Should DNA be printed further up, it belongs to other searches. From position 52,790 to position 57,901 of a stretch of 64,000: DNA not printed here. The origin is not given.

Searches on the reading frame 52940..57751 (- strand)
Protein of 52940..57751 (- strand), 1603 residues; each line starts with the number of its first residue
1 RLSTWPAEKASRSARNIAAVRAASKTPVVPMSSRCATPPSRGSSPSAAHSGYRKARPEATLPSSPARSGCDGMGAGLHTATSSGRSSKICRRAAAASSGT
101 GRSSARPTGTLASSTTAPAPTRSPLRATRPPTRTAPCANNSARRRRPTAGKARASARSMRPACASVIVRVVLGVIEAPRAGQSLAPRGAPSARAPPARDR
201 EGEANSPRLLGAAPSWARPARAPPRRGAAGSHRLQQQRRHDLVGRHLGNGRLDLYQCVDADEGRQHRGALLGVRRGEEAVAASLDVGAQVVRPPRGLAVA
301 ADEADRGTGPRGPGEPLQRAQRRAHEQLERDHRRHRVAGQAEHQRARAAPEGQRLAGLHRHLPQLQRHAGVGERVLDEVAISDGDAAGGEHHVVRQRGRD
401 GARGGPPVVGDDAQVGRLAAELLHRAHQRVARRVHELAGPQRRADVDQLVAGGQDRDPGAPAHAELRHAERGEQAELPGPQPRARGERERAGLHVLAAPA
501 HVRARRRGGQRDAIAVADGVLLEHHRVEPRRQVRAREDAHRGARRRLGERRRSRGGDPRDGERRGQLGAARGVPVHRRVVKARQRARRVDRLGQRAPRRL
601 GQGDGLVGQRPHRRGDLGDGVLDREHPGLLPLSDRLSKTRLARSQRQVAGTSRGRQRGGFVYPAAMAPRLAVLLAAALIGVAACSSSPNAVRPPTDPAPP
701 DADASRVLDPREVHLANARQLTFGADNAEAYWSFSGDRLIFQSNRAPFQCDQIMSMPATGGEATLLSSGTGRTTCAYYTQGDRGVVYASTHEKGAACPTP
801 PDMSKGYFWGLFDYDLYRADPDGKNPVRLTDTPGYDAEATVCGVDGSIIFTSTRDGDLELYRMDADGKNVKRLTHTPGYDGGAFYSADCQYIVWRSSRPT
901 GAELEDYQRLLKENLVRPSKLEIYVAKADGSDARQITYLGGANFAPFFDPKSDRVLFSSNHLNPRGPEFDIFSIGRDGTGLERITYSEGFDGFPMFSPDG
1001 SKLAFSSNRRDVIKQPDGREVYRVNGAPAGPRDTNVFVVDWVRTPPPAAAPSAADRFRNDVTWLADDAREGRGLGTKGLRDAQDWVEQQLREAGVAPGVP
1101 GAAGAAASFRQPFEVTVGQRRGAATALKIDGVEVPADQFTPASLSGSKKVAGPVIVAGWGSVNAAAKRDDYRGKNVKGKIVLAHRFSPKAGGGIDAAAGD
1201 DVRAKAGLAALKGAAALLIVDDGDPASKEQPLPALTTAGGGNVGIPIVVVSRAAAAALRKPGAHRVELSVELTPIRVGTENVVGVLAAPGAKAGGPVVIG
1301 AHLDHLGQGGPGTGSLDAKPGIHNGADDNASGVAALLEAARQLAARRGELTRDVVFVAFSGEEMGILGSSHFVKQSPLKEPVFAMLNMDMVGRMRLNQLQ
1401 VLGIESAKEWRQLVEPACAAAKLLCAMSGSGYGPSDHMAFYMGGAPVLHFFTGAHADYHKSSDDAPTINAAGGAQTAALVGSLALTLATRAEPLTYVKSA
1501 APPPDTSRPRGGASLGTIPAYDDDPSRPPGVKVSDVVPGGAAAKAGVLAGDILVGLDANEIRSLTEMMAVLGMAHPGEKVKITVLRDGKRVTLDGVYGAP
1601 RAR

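Call 7: search_protein_families(library=pfam, proteins=[window:52940-57751:-], max_evalue=0.0001)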
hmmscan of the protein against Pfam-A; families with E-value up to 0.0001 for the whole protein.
window:52940-57751:- (1603 aa): 8 families
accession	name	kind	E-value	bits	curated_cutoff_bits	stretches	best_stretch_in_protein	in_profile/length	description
PF04389.22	Peptidase_M28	-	8.6e-40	137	21.3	1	1281-1480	1-189/193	Peptidase family M28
PF07676.18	PD40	-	1.4e-22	79.5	20.9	1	981-1010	1-30/38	WD40-like Beta Propeller Repeat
PF13180.12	PDZ_2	-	5.9e-13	49.3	27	1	1527-1593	12-76/80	PDZ domain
PF00595.29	PDZ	-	5.9e-09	36.6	23.2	1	1523-1585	20-81/81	PDZ domain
PF17820.7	PDZ_6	-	1e-08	35.2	27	1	1533-1586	2-54/54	PDZ domain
PF02225.27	PA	-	5.9e-08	33.2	23.9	1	1151-1258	2-95/95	PA domain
PF01546.33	Peptidase_M20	-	5.1e-07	30.2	24.6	1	1299-1386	2-96/206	Peptidase family M20/M25/M40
PF05450.20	Nicastrin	-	6.8e-06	26.2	25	1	1322-1375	18-73/218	Nicastrin large lobe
